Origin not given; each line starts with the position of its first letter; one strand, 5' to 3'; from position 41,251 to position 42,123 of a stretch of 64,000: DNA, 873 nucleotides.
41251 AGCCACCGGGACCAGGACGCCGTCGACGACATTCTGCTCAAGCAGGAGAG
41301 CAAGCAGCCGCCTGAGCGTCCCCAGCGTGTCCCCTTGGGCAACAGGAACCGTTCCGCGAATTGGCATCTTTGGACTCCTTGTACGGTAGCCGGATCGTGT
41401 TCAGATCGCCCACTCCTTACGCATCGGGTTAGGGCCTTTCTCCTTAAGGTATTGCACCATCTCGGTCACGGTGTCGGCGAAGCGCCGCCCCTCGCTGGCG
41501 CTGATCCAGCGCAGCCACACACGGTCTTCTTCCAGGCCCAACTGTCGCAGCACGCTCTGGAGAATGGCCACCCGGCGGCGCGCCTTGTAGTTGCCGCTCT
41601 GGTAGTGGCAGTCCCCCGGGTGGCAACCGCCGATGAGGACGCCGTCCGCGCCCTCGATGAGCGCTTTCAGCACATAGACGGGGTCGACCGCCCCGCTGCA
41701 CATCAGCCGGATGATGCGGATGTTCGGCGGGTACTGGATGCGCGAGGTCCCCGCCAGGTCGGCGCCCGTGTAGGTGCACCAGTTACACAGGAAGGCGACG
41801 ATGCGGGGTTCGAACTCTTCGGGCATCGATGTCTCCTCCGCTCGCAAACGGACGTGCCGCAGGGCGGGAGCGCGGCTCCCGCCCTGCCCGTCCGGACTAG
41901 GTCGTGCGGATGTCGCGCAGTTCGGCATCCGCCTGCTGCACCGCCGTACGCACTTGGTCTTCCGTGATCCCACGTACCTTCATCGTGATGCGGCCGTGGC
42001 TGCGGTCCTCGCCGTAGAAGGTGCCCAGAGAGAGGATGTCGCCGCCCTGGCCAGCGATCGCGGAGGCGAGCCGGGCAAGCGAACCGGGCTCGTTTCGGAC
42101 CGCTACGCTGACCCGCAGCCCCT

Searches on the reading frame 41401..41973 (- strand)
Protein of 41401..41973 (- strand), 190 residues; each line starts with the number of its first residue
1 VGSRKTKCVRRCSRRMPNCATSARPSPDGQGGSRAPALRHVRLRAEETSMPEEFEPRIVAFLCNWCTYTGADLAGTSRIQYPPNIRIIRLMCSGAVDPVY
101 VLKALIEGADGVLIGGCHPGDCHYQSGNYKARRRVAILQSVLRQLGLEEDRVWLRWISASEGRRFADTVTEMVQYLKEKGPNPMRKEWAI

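Call 82: search_protein_families(library=pfam, proteins=[window:41401-41973:-], max_evalue=0.0001)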
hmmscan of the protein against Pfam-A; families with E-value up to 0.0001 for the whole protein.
window:41401-41973:- (190 aa): 1 family
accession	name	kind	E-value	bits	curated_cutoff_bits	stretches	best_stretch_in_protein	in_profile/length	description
PF02662.21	FlpD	-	4.1e-54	182.3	22.3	1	58-178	1-121/123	Methyl-viologen-reducing hydrogenase, delta subunit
